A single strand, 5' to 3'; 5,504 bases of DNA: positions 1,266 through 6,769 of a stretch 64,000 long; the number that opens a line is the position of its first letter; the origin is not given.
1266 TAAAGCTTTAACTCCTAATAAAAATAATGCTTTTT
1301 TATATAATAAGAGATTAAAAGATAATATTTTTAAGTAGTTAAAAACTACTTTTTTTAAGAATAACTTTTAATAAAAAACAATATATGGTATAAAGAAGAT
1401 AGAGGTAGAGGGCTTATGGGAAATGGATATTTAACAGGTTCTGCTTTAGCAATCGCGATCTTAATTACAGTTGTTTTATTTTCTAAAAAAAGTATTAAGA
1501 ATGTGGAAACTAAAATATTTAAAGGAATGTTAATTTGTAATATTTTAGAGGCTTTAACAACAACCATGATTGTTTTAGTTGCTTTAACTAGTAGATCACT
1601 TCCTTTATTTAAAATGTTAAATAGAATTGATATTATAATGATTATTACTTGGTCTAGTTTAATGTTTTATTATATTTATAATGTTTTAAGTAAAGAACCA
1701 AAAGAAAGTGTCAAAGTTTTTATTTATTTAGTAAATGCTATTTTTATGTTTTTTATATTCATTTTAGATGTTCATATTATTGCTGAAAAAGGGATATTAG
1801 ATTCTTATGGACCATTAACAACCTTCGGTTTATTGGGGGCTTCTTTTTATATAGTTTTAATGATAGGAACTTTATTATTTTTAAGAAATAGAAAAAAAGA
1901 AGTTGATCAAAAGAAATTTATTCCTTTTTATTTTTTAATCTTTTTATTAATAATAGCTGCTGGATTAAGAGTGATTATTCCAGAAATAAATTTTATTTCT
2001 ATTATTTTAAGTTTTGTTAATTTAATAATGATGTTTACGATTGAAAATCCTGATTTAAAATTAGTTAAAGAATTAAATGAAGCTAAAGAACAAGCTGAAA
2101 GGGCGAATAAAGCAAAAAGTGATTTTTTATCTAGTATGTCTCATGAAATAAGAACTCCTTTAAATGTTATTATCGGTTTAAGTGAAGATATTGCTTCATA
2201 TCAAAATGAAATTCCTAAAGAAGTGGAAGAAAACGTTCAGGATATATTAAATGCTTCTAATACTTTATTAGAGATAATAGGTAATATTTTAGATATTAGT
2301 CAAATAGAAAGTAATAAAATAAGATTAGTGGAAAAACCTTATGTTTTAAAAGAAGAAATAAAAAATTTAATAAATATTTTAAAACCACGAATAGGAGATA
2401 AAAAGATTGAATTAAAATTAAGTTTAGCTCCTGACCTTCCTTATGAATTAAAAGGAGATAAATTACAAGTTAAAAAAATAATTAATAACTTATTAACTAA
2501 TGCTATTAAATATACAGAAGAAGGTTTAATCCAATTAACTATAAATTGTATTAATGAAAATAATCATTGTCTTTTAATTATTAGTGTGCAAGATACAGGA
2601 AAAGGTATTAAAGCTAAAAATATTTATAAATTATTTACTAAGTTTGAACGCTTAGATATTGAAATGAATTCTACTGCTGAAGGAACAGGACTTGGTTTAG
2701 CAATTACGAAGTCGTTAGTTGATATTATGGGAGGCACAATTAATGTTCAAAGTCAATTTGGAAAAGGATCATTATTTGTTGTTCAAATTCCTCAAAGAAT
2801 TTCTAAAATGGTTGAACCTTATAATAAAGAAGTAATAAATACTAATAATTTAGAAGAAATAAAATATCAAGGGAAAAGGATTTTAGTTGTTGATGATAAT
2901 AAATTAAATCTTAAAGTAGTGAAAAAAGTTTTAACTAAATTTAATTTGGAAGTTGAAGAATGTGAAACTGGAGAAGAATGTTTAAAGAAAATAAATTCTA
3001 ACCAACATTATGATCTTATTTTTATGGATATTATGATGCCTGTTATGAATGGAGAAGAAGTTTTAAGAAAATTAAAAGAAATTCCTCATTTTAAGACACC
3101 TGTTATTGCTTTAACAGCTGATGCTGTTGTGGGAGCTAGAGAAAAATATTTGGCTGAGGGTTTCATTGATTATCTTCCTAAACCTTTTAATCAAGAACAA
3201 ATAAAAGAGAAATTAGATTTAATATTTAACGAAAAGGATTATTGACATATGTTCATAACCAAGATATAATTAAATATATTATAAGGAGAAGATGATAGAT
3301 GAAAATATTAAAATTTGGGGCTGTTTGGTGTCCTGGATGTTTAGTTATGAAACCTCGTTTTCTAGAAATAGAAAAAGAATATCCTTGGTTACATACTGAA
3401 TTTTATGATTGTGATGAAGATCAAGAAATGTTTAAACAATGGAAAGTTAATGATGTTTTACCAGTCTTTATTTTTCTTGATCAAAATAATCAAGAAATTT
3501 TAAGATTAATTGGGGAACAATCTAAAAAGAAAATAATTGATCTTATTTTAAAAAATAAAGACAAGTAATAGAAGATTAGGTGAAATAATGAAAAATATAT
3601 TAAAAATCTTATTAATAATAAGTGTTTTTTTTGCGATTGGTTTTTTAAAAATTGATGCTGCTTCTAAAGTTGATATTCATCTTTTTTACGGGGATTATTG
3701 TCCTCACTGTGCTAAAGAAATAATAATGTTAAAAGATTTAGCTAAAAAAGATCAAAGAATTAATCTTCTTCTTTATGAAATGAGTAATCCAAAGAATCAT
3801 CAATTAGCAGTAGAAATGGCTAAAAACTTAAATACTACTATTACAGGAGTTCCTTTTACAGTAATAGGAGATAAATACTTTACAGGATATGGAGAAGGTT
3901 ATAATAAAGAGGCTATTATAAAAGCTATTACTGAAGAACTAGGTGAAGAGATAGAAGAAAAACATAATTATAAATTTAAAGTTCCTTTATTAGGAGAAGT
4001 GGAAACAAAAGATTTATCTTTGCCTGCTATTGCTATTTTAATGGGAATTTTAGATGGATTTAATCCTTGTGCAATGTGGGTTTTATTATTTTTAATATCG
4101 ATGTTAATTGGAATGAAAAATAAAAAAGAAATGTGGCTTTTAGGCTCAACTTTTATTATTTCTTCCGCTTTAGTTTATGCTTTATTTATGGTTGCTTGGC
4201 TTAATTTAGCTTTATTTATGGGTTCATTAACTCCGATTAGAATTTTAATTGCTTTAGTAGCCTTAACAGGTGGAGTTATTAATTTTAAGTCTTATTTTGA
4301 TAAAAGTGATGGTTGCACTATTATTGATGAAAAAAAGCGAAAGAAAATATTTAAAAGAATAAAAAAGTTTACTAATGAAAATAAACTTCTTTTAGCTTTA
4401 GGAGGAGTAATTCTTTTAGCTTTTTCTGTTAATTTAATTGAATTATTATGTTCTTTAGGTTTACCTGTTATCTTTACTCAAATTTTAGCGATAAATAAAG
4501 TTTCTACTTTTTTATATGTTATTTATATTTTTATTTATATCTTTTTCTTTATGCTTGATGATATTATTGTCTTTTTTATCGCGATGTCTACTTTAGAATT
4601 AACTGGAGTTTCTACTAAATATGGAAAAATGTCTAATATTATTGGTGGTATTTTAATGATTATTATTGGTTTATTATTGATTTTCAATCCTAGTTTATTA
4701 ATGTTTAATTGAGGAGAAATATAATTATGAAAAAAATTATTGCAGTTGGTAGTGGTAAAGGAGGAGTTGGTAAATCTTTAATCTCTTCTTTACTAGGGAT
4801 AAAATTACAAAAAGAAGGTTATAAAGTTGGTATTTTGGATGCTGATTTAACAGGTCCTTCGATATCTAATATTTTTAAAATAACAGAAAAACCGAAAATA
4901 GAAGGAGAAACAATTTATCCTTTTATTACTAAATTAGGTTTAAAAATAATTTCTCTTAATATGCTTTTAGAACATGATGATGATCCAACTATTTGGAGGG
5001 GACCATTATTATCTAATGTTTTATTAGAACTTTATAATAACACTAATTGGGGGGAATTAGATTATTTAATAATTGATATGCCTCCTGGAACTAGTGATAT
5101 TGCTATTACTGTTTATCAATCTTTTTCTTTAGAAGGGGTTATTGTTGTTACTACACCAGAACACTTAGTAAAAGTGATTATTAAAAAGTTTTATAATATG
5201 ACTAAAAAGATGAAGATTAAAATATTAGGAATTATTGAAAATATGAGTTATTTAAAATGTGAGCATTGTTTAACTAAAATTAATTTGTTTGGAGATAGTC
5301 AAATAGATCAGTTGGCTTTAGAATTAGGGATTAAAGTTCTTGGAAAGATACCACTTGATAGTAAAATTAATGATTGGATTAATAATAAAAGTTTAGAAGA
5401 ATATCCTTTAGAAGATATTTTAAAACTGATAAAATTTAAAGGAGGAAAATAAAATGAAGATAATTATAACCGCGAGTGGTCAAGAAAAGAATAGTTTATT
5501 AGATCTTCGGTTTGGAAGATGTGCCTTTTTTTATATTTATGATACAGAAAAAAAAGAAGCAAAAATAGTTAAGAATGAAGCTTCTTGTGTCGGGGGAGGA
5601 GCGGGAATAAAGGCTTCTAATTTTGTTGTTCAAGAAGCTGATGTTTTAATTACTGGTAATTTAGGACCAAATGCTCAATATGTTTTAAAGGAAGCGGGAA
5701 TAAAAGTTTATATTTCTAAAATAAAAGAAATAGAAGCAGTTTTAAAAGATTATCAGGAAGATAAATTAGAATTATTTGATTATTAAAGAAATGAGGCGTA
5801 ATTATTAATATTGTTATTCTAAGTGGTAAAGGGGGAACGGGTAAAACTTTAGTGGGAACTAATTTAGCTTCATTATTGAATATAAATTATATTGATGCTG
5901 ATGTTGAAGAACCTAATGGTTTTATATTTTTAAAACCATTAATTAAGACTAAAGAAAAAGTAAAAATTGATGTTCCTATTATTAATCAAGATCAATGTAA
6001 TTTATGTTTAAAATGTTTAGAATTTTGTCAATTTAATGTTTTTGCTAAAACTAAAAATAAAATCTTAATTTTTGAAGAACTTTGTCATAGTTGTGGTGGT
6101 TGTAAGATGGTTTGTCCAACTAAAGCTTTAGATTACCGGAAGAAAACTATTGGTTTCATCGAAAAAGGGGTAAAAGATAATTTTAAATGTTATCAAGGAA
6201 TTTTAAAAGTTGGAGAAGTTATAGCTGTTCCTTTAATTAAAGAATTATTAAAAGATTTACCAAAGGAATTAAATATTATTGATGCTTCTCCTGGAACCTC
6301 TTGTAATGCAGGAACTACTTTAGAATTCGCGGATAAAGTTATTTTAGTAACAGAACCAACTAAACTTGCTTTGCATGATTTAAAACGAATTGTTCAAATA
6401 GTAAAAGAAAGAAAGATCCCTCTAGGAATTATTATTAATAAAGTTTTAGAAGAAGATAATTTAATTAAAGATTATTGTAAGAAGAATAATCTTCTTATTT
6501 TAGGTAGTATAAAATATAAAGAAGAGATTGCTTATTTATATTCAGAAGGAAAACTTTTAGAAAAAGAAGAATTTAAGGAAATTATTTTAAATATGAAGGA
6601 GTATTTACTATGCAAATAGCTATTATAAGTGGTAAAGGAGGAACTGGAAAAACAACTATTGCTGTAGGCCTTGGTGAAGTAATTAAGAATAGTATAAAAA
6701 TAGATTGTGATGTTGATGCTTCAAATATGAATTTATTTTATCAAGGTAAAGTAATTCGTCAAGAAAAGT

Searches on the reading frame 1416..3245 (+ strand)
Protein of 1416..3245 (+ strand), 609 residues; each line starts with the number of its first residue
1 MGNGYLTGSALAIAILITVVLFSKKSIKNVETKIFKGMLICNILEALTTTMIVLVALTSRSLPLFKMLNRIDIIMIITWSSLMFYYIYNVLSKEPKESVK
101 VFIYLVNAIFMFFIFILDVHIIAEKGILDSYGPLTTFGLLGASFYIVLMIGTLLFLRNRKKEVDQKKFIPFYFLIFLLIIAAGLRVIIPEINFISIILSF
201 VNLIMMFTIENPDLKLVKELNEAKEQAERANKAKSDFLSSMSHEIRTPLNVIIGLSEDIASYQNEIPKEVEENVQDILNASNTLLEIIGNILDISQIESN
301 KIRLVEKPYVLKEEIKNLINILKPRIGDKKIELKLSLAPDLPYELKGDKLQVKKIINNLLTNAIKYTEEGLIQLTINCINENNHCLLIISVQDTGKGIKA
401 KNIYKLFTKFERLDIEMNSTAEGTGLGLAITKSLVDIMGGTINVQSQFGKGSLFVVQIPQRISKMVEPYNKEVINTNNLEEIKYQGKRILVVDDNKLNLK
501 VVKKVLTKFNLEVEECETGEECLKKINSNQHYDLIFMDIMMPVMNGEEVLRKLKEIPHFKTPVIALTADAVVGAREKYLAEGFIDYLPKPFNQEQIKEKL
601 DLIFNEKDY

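Call 12: search_protein_families(library=pfam, proteins=[window:1416-3245:+], max_evalue=0.001)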
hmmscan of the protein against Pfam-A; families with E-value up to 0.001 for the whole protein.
window:1416-3245:+ (609 aa): 3 families
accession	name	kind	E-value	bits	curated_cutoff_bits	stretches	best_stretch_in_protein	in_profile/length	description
PF00072.30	Response_reg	-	2.2e-26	92.6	30.2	1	489-600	1-110/111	Response regulator receiver domain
PF02518.31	HATPase_c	-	7.8e-24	84.7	26.4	1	347-461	1-110/111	Histidine kinase-, DNA gyrase B-, and HSP90-like ATPase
PF00512.31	HisKA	-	1.8e-14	54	26.9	1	233-299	1-65/66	His Kinase A (phospho-acceptor) domain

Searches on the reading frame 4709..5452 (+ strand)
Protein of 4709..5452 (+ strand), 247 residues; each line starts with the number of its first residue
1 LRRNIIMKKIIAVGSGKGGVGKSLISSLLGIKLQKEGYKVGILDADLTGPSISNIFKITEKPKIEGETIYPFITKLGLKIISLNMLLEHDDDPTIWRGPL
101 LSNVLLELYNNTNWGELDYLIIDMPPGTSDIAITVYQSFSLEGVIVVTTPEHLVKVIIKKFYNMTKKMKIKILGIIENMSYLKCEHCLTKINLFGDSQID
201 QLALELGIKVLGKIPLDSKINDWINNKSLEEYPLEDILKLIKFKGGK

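Call 12: search_protein_families(library=pfam, proteins=[window:4709-5452:+], max_evalue=0.001)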
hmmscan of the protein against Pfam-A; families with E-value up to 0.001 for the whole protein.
window:4709-5452:+ (247 aa): 5 families
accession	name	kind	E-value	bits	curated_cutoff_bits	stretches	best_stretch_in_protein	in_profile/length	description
PF10609.15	ParA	-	9.3e-81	271.3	27.1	1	7-225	2-220/246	NUBPL iron-transfer P-loop NTPase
PF01656.29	CbiA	-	3.5e-12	46.8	25.4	1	11-227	1-122/125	CobQ/CobB/MinD/ParA nucleotide binding domain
PF13614.12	AAA_31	-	2e-08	34.8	27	1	9-169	2-168/177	AAA domain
PF02374.21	ArsA_ATPase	-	6.9e-07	29.2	24.3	1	10-59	3-50/305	Anion-transporting ATPase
PF09140.17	MipZ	-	0.00014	21.7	20.7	1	10-57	2-49/262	ATPase MipZ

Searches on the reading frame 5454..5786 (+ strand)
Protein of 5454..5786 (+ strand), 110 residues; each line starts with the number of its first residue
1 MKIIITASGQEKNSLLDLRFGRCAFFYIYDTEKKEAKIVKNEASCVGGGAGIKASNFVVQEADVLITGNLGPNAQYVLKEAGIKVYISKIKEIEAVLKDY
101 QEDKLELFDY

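Call 12: search_protein_families(library=pfam, proteins=[window:5454-5786:+], max_evalue=0.001)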
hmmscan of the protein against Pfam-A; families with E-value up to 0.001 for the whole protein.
window:5454-5786:+ (110 aa): 1 family
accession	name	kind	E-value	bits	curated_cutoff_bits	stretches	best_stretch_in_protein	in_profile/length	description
PF02579.22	Nitro_FeMo-Co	-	3.5e-21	75.8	26.3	1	13-102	2-94/94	Dinitrogenase iron-molybdenum cofactor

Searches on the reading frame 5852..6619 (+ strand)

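Call 12: search_protein_families(library=pfam, proteins=[window:5852-6619:+], max_evalue=0.001)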
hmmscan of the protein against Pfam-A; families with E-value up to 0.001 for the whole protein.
window:5852-6619:+ (255 aa): 12 families
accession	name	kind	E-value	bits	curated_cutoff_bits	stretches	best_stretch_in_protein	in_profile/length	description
PF00037.32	Fer4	-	5.8e-10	39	21.1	1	73-93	3-23/24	4Fe-4S binding domain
PF12837.12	Fer4_6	-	4.3e-08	33.2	25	1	71-93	2-24/24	4Fe-4S binding domain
PF12838.12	Fer4_7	-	2.3e-07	31.6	27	0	78-113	2-38/52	4Fe-4S dicluster domain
PF13237.11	Fer4_10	-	3.6e-06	27.3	25.5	1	42-89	2-53/53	4Fe-4S dicluster domain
PF14697.11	Fer4_21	-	9.5e-06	26.1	35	1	43-91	2-55/59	4Fe-4S dicluster domain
PF13187.11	Fer4_9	-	9.9e-06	25.9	27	1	48-92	1-51/52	4Fe-4S dicluster domain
PF10609.15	ParA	-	2.5e-05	24.3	27.1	1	142-196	116-173/246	NUBPL iron-transfer P-loop NTPase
PF01656.29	CbiA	-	5.2e-05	23.6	25.4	1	11-235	30-124/125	CobQ/CobB/MinD/ParA nucleotide binding domain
PF12797.12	Fer4_2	-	7.4e-05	22.9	24.5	0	41-59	2-20/22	4Fe-4S binding domain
PF13183.11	Fer4_8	-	0.00035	21.5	27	0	77-91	53-67/68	4Fe-4S dicluster domain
PF13484.11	Fer4_16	-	0.00039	21.6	30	0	78-96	2-20/66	4Fe-4S double cluster binding domain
PF13500.12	AAA_26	-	0.00086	19.7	27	0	162-226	130-194/198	AAA domain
